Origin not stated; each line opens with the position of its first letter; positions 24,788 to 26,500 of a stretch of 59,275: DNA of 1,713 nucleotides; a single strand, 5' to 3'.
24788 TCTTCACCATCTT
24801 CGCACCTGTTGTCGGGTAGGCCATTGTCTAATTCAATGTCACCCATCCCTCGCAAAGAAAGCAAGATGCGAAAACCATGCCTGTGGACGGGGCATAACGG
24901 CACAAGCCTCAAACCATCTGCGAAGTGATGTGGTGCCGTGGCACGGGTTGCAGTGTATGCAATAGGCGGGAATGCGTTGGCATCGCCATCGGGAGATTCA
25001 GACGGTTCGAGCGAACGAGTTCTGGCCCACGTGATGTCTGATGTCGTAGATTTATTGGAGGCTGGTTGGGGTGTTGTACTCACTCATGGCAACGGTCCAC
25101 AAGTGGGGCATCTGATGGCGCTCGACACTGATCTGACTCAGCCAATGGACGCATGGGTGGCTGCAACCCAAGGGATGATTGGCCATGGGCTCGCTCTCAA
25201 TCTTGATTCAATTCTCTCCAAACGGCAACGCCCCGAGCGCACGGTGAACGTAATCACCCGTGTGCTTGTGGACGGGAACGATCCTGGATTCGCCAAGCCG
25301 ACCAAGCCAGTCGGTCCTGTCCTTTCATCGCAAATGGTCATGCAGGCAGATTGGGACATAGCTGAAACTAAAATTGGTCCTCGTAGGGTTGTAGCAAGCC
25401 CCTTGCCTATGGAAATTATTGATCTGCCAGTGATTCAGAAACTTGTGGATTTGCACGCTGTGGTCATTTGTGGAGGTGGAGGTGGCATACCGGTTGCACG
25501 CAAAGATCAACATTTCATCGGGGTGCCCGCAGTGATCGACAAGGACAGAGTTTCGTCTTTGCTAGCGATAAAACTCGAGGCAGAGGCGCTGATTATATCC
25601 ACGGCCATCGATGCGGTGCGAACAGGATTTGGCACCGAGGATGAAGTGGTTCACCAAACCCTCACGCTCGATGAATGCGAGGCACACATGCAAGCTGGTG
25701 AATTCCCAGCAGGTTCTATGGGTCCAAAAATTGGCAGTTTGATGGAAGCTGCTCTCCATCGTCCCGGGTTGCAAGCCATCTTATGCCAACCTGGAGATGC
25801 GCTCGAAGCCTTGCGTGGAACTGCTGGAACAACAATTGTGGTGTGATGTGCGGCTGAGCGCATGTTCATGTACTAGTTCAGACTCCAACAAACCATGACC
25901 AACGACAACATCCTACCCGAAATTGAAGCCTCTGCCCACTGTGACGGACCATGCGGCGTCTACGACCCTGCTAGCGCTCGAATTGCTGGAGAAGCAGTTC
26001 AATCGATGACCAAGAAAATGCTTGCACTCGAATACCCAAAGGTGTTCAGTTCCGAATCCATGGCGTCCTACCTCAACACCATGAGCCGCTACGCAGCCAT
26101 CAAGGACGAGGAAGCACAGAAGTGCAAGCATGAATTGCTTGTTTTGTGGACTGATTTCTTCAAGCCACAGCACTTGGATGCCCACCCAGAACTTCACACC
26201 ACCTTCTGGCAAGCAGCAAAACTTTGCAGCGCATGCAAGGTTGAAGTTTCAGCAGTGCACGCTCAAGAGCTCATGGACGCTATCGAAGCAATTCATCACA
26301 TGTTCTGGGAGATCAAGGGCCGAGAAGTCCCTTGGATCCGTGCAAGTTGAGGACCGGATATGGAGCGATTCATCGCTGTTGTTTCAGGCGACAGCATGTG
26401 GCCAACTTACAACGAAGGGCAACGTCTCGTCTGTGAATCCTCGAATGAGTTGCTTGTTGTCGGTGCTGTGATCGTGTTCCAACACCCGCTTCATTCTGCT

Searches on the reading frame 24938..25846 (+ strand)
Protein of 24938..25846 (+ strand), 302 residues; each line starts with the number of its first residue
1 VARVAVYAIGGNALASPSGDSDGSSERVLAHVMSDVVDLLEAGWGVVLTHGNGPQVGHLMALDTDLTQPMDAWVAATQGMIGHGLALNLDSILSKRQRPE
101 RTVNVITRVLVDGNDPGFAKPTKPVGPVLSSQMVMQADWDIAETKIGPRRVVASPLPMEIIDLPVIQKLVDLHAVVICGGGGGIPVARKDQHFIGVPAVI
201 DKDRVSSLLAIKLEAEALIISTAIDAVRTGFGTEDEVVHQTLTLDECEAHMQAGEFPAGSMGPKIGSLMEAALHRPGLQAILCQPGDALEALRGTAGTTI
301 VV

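Call 7: search_protein_families(library=pfam, proteins=[window:24938-25846:+], max_evalue=0.001)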
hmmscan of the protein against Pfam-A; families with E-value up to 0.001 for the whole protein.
window:24938-25846:+ (302 aa): 1 family
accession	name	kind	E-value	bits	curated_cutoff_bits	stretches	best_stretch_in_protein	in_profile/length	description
PF00696.33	AA_kinase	-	1.3e-20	74.6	24.9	1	4-272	2-223/234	Amino acid kinase family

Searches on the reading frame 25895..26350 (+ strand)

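Call 7: search_protein_families(library=pfam, proteins=[window:25895-26350:+], max_evalue=0.001)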
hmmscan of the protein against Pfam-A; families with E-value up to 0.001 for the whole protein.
window:25895-26350:+ (151 aa): 1 family
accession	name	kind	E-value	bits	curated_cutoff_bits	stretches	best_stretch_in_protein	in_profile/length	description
PF09055.16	Sod_Ni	-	7e-45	153.1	25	1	11-141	2-127/127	Nickel-containing superoxide dismutase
